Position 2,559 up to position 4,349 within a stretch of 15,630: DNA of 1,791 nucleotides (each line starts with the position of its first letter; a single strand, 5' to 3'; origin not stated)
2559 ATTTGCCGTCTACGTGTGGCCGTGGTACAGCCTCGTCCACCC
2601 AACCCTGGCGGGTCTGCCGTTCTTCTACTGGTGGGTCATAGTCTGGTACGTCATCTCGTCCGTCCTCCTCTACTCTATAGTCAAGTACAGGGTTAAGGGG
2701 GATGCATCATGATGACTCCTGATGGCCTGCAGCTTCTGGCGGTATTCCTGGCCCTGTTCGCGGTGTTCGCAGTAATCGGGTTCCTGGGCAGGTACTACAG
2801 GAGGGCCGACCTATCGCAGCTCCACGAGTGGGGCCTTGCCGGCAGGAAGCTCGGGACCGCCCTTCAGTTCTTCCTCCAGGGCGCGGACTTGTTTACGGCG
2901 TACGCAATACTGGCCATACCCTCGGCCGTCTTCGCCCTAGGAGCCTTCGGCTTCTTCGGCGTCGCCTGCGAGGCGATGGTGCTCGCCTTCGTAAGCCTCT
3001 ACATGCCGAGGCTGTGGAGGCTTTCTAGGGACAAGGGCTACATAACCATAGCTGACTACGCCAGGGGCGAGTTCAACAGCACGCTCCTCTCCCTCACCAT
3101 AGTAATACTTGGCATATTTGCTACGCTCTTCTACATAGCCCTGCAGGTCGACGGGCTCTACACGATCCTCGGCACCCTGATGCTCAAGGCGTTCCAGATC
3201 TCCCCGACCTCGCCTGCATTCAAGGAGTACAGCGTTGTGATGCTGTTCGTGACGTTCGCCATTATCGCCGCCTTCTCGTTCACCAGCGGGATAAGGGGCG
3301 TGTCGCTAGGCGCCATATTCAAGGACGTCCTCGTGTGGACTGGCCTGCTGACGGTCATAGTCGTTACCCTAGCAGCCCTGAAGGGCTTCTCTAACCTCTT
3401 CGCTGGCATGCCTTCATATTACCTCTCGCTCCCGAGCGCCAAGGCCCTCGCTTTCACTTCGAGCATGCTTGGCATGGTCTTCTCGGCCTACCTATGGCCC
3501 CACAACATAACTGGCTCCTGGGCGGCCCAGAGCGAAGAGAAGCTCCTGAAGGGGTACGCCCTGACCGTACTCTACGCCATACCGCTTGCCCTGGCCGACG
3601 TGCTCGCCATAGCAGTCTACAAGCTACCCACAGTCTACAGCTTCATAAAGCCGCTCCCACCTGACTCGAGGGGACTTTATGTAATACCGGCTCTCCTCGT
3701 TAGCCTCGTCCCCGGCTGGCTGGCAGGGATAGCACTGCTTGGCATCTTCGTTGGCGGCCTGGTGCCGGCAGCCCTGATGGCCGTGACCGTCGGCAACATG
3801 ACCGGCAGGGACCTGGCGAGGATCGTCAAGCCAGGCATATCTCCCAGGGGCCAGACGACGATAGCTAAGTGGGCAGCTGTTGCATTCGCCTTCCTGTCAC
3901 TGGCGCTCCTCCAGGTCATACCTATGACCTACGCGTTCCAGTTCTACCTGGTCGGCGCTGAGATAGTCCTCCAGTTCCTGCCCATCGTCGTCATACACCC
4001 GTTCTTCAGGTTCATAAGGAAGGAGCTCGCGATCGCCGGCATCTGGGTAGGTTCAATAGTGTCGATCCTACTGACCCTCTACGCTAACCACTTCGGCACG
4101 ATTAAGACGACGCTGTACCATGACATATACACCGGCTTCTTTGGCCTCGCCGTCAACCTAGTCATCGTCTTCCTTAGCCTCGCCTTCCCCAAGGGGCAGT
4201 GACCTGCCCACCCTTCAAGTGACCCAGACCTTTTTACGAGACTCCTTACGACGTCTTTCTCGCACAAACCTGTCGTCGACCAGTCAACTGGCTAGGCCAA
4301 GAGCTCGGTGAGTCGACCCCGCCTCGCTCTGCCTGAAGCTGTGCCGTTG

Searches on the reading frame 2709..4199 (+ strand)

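Call 22: search_protein_families(library=pfam, proteins=[window:2709-4199:+], max_evalue=0.01)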
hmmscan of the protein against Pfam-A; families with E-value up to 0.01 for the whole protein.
window:2709-4199:+ (497 aa): 0 families

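Call 32: search_protein_families(library=ncbifam, proteins=[window:2709-4199:+], max_evalue=1)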
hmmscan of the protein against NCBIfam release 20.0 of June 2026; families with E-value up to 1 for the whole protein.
window:2709-4199:+ (497 aa): 1 family
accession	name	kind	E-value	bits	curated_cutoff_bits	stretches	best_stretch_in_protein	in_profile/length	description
NF046076.1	monocarbox_MctP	equivalog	7.7e-86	288.7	625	1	10-489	2-475/481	monocarboxylate uptake permease MctP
